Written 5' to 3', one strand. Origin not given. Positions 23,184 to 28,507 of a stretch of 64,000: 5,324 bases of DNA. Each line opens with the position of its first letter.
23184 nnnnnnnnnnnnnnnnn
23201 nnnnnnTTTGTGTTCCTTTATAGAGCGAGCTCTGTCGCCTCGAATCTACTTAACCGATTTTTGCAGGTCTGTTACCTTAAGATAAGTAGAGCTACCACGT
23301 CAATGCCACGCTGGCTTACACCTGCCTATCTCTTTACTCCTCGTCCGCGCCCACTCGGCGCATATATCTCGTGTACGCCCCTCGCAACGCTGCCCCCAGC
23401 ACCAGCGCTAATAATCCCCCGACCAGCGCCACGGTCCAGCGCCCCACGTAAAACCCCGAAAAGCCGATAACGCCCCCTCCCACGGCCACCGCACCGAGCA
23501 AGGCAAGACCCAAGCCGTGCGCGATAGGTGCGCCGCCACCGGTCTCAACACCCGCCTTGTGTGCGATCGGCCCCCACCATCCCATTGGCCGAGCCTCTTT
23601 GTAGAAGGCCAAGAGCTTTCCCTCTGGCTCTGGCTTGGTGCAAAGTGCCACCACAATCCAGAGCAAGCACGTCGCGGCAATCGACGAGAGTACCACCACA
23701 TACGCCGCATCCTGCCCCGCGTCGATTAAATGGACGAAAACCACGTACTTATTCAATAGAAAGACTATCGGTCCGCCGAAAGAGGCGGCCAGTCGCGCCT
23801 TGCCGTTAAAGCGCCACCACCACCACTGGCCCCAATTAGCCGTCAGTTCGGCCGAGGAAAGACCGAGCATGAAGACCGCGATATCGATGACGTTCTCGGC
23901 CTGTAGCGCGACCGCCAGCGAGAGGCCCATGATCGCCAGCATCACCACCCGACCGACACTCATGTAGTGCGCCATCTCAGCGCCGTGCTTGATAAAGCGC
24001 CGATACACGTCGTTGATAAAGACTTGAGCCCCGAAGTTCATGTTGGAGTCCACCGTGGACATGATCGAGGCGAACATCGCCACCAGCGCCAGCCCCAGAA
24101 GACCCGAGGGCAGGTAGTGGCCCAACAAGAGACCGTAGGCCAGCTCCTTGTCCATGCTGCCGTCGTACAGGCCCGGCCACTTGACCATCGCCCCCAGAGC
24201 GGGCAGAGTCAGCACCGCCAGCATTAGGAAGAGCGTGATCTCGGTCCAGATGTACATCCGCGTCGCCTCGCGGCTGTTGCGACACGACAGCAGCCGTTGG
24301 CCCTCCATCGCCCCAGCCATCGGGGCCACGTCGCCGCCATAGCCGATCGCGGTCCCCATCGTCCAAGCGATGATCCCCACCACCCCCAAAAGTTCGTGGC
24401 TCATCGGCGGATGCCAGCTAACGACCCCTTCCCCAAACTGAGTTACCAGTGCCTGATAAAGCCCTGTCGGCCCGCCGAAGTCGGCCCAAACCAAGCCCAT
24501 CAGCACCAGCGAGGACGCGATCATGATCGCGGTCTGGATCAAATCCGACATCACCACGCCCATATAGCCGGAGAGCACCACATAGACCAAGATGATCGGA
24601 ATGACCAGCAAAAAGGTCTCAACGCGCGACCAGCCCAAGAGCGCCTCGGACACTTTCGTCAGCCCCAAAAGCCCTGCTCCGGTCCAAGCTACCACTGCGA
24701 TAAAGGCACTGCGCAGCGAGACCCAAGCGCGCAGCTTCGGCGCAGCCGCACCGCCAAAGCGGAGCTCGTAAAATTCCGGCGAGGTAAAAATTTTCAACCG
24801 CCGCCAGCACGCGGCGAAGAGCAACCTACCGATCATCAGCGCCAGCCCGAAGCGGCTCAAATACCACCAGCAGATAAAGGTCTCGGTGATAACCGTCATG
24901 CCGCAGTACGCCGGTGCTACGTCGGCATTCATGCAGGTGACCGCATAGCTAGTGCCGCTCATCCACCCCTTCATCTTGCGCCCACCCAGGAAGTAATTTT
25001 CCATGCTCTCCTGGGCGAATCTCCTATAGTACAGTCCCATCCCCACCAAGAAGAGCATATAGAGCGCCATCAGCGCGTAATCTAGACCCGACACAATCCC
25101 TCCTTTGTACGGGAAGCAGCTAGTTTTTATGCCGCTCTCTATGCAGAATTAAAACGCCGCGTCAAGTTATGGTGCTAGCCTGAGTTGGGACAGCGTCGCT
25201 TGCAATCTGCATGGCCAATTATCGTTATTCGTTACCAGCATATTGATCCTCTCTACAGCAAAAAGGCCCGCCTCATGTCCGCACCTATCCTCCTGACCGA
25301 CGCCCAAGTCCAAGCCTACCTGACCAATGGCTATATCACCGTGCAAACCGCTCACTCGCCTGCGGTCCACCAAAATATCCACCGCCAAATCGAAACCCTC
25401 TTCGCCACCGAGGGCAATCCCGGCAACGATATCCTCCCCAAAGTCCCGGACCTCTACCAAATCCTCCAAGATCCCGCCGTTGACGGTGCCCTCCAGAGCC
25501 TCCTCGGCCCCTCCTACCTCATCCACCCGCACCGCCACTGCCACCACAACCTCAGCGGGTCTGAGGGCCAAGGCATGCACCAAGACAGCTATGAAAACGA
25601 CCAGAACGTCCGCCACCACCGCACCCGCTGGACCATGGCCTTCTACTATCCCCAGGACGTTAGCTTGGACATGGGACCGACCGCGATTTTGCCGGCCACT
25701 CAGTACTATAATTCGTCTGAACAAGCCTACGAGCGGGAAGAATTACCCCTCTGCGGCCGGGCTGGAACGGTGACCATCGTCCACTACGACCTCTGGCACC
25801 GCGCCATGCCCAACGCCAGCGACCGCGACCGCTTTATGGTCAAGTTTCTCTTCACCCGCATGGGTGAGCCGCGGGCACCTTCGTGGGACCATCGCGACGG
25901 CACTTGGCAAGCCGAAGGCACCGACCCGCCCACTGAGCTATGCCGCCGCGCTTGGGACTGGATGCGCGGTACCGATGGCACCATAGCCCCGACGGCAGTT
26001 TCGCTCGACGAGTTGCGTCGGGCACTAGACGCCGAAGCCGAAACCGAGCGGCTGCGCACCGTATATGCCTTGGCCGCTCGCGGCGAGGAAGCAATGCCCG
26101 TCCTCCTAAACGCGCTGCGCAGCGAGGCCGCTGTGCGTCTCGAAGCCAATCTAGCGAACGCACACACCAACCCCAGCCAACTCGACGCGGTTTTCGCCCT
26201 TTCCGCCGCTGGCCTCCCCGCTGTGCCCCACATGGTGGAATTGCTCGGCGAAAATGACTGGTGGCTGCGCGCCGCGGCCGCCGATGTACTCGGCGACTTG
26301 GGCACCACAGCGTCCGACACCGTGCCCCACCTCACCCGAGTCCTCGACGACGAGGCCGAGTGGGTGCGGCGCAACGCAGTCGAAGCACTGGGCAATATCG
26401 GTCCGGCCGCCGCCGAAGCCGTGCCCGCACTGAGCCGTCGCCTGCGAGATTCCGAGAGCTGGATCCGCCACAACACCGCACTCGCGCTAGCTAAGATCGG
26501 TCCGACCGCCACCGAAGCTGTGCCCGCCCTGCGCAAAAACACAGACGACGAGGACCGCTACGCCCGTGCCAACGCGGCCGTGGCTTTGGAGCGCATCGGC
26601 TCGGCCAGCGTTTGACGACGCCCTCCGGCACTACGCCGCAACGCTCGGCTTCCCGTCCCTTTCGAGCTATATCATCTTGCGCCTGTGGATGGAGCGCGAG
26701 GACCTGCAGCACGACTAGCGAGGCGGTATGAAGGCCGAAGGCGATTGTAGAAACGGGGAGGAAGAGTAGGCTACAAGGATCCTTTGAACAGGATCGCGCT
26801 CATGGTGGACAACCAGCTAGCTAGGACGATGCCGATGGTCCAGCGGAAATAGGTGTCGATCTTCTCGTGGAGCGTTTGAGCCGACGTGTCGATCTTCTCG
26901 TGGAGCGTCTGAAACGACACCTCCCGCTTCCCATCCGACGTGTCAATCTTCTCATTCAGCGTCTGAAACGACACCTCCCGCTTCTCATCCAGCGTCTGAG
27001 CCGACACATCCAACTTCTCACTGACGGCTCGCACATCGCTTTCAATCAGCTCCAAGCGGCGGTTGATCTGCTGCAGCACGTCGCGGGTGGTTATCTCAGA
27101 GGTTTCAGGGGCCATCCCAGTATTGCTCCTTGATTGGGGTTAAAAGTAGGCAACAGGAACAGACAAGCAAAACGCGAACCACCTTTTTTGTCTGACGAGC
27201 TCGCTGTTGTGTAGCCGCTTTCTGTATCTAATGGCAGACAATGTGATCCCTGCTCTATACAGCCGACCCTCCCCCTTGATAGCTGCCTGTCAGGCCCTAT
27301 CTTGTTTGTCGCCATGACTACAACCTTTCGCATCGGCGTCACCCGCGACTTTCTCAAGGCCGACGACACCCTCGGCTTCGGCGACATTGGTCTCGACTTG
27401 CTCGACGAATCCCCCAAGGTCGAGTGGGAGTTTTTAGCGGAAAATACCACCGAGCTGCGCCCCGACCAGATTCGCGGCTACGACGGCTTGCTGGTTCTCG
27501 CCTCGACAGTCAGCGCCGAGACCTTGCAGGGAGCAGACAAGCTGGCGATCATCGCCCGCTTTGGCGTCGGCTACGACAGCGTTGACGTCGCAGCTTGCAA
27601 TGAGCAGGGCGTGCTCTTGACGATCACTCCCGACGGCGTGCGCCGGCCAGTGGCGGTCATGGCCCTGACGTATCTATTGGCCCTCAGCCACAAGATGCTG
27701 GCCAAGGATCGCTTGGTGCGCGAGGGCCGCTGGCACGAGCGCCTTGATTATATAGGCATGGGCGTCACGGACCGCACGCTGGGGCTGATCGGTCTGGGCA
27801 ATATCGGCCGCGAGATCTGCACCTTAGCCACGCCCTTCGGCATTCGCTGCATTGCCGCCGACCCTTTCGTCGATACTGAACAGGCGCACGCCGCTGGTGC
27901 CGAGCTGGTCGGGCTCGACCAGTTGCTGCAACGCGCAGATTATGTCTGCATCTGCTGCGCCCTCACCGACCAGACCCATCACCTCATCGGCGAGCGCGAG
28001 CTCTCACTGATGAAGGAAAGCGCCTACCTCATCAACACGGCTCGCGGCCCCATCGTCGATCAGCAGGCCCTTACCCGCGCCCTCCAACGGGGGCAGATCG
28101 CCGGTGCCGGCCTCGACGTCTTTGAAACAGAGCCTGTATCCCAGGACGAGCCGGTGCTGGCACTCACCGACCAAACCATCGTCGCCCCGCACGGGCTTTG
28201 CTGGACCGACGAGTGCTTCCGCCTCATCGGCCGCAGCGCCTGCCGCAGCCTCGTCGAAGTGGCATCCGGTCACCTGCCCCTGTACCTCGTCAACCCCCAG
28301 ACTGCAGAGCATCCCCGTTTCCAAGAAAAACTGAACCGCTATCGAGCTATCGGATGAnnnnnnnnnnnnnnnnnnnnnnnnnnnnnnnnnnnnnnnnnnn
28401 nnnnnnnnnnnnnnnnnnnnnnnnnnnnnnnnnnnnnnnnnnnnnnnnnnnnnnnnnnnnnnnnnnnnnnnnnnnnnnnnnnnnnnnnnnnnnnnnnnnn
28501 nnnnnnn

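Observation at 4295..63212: Thirteen full-length PhyH-type Fe(II)/2OG dioxygenase paralogs plus two fragments in 64 kb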

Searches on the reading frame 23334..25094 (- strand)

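Call 12: search_protein_families(library=pfam, proteins=[window:23334-25094:-], max_evalue=0.001)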
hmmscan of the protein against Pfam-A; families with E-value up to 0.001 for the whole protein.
window:23334-25094:- (586 aa): 1 family
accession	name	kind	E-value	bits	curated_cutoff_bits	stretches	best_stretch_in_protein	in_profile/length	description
PF00474.23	SSF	-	6.9e-33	114.5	22.8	1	34-405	1-366/406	Sodium:solute symporter family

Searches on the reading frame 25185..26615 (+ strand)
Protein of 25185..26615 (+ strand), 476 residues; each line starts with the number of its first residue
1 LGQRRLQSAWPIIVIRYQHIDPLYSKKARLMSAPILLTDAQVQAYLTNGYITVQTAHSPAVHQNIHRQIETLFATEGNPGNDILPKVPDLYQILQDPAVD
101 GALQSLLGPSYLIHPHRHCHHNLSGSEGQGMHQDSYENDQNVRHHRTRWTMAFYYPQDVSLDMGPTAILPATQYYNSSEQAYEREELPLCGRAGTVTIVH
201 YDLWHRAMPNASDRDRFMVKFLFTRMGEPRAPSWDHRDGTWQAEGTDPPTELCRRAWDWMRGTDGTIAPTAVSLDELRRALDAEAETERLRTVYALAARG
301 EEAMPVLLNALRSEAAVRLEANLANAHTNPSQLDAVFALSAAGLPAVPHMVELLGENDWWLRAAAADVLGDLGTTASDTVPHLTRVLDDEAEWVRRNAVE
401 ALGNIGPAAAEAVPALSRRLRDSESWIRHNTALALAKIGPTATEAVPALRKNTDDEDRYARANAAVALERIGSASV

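Call 3: search_protein_families(library=pfam, proteins=[window:25185-26615:+], max_evalue=0.01)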
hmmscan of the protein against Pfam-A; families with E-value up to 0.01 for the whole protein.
window:25185-26615:+ (476 aa): 9 families
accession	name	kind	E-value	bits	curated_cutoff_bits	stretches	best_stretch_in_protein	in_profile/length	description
PF13646.12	HEAT_2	-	5.9e-23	81.4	27.7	2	381-469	2-88/88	HEAT repeats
PF02985.28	HEAT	-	1.1e-15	56.7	23.5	1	380-407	2-29/31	HEAT repeat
PF03130.22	HEAT_PBS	-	1.4e-13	50.3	20.9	1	394-422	1-27/27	PBS lyase HEAT-like repeat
PF05721.19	PhyH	-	1.2e-10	42.5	22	1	82-217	53-212/213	Phytanoyl-CoA dioxygenase (PhyH)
PF13513.12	HEAT_EZ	-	1.6e-09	38.5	27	1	359-405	1-55/55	HEAT-like repeat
PF24714.1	TOR1L1_N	-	7.9e-05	22.6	43.3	1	346-382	212-248/281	TORTIFOLIA1 N-terminal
PF12717.13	Cnd1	-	0.00014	22.4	26.4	0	411-471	21-85/162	non-SMC mitotic condensation complex subunit 1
PF00514.29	Arm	-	0.0014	19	20.6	0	379-405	13-39/41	Armadillo/beta-catenin-like repeat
PF16416.11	GUN4_N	-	0.0063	16.8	24.3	0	270-314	6-50/83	ARM-like repeat domain, GUN4-N terminal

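Call 26: search_protein_families(library=ncbifam, proteins=[window:25185-26615:+], max_evalue=0.01)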
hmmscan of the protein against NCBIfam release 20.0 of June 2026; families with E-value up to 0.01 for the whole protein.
window:25185-26615:+ (476 aa): 6 families
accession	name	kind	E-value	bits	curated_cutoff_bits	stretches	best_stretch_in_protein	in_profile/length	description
NF010374.0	PRK13800.1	equivalog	4.2e-09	35.2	1196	1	280-469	723-896/898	fumarate reductase/succinate dehydrogenase flavoprotein subunit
NF045915.1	PhycobilmeDegNblB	equivalog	3e-08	33.5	300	1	357-458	111-206/214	phycobilisome degradation protein NblB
NF058502.1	phyc_lyase_CpcE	equivalog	5.4e-08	32.7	330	0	427-474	58-103/260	C-phycocyanin alpha-cysteine-84 phycocyanobilin lyase subunit CpcE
NF058505.1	phyc_lyase_CpeY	equivalog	4.6e-06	25.5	600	1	392-441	66-113/419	C-phycoerythrin alpha-cysteine-82 phycoerythrobilin lyase CpeY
NF045662.1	DVU0298_fam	equivalog_domain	0.00026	20.6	75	0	377-421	144-185/213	DVU0298 family protein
NF058515.1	phyc_lyase_CpcF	equivalog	0.002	17.7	220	0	323-406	7-88/200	C-phycocyanin alpha-cysteine-84 phycocyanobilin lyase subunit CpcF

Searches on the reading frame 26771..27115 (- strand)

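Call 75: search_protein_families(library=pfam, proteins=[window:26771-27115:-], max_evalue=1)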
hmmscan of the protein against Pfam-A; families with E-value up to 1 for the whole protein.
window:26771-27115:- (114 aa): 11 families
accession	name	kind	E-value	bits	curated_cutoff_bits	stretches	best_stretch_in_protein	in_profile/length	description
PF01442.23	Apolipoprotein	-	0.0048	17.1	90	1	14-89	112-188/190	Apolipoprotein A1/A4/E domain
PF07798.16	CCDC90-like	-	0.0076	16.6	33.5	1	8-107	68-166/175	Coiled-coil domain-containing protein 90-like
PF16736.11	sCache_like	-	0.01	16.6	27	1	25-90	33-97/117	Single Cache-like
PF05129.18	Zn_ribbon_Elf1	-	0.024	15.2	29.8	1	52-92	33-73/79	Transcription elongation factor Elf1 like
PF04967.18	HTH_10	-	0.028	14.7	23.1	0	27-44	25-42/53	HTH DNA binding domain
PF08279.18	HTH_11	-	0.032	14.6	25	0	34-58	13-37/55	HTH domain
PF05478.16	Prominin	-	0.048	12.2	34.3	1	6-100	607-699/799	Prominin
PF22310.2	NMB0315_dom_I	-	0.05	14.4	27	1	7-69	7-66/83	NMB0315-like, domain I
PF05531.17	NPV_P10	-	0.058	14.3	29.8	1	21-82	6-65/75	Nucleopolyhedrovirus P10 protein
PF21865.2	TLN1-like_RS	-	0.091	13.3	27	0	32-60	21-49/165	Talin 1-like, rod segment domain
PF12592.13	ATPase_RavA_C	-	0.78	10.3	27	0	47-59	40-52/55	ATPase, RavA, C-terminal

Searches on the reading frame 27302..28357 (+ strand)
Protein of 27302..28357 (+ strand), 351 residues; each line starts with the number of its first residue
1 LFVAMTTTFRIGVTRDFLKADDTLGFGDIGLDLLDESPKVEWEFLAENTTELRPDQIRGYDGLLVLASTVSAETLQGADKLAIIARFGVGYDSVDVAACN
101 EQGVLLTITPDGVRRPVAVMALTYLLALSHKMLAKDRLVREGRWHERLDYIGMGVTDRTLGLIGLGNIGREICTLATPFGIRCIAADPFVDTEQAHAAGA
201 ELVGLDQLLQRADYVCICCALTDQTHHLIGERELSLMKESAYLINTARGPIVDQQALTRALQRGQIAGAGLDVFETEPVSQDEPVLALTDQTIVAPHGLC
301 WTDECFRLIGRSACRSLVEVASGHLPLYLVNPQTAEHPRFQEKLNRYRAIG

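Call 12: search_protein_families(library=pfam, proteins=[window:27302-28357:+], max_evalue=0.001)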
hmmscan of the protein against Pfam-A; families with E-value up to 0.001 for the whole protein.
window:27302-28357:+ (351 aa): 2 families
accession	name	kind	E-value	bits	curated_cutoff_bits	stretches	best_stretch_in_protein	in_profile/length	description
PF02826.25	2-Hacid_dh_C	-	4.3e-55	186.3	25.1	1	123-297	2-176/178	D-isomer specific 2-hydroxyacid dehydrogenase, NAD binding domain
PF00389.36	2-Hacid_dh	-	2.2e-17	63.4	24.6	1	32-331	13-134/134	D-isomer specific 2-hydroxyacid dehydrogenase, catalytic domain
